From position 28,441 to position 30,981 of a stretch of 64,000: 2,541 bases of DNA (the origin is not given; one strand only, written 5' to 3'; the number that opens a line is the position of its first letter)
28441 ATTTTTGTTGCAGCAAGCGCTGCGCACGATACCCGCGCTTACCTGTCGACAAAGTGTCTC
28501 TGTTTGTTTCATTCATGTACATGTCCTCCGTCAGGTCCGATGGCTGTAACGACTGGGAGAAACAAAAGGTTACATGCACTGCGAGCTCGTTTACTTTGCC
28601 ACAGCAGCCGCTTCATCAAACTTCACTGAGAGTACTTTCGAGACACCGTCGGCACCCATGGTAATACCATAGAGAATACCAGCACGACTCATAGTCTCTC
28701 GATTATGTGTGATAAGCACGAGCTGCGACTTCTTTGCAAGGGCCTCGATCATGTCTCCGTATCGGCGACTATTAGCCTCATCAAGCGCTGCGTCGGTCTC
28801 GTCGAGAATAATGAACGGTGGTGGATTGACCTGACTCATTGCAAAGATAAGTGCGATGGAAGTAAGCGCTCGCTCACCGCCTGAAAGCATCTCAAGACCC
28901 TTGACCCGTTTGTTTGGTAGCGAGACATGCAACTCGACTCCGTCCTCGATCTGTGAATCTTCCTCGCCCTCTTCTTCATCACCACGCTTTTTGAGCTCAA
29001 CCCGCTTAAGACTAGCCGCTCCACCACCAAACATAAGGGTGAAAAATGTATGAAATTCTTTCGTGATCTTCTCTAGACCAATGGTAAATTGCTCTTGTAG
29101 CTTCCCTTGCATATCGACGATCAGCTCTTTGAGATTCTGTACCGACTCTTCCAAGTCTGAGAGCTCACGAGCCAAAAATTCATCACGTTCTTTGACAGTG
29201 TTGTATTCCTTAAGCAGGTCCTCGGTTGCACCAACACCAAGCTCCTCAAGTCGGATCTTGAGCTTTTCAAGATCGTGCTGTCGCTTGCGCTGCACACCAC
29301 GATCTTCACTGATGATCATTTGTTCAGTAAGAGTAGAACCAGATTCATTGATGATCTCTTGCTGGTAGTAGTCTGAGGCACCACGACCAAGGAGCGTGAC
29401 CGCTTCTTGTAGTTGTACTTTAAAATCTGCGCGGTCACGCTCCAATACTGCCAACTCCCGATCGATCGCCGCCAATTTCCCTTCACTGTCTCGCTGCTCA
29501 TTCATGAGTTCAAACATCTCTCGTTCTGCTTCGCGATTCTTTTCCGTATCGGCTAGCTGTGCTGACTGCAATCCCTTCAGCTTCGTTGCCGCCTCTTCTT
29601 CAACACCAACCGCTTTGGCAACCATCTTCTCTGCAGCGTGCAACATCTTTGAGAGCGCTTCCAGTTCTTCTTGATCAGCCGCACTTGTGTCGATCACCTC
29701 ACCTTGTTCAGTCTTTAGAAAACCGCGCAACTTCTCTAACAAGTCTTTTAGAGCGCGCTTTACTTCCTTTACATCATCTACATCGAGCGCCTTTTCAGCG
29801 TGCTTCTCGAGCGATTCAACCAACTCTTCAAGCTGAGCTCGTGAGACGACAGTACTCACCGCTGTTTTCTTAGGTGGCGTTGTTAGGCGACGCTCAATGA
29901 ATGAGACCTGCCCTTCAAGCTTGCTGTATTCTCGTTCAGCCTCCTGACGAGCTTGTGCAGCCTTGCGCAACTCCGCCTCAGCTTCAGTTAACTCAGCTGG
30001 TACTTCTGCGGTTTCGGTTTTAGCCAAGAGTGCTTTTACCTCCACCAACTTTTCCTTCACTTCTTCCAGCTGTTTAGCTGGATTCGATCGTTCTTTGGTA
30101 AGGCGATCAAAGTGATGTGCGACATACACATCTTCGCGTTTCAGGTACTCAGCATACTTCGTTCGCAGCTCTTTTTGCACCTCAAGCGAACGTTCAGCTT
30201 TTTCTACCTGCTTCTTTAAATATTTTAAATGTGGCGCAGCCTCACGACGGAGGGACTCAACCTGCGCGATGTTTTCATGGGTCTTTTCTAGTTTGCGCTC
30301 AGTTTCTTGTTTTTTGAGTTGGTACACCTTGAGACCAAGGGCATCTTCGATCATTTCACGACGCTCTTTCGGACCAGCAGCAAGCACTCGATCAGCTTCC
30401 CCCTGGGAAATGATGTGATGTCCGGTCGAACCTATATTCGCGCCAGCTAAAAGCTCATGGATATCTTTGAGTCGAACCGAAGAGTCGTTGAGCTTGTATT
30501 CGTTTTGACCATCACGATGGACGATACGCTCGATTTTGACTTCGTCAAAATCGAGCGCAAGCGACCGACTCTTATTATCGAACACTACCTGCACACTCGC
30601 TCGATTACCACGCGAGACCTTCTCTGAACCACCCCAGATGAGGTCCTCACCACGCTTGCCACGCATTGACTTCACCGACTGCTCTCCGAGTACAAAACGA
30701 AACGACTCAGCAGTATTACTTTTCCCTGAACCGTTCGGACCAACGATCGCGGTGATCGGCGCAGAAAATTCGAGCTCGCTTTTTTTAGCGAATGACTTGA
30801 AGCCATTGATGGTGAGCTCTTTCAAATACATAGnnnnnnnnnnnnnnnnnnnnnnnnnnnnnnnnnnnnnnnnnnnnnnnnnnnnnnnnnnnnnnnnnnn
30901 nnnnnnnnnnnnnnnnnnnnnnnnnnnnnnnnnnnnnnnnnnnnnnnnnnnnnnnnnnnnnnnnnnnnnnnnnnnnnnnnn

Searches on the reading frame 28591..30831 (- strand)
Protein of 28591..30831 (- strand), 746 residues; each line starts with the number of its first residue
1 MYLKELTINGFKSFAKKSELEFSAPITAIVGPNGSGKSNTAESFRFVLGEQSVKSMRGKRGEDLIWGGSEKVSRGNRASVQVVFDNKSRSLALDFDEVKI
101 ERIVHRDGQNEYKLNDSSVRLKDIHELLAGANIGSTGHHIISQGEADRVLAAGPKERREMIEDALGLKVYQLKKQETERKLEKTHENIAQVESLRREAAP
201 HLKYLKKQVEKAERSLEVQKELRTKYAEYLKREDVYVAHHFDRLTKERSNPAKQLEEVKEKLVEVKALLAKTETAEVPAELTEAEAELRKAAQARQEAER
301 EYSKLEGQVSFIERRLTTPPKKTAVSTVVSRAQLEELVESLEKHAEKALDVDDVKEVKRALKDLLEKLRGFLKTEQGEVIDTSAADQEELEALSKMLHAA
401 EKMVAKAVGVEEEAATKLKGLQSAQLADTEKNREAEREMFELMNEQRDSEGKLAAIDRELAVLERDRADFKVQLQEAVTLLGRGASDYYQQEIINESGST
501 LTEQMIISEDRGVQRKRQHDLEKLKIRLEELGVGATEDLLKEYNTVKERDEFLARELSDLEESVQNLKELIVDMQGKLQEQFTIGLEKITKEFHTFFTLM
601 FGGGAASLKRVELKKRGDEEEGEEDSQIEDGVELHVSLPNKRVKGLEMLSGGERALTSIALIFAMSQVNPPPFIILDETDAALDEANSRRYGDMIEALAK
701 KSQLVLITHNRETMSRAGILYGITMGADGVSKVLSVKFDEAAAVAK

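Call 27: search_protein_families(library=pfam, proteins=[window:28591-30831:-], max_evalue=0.00001)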
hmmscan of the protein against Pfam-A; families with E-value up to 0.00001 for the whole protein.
window:28591-30831:- (746 aa): 5 families
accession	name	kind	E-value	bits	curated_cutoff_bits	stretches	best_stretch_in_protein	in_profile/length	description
PF02463.25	SMC_N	-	1.8e-64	217.6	40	1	2-731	1-219/220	RecF/RecN/SMC N terminal domain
PF13476.12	AAA_23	-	8.9e-19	69.4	27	1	5-216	1-200/201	AAA domain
PF13175.12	AAA_15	-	1e-09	39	32.1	1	1-594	1-276/374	AAA ATPase domain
PF13304.12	AAA_21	-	3.3e-09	37.7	27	0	26-54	1-48/304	AAA domain, putative AbiEii toxin, Type IV TA system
PF00005.33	ABC_tran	-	7.7e-07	30.2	25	0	26-149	13-117/137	ABC transporter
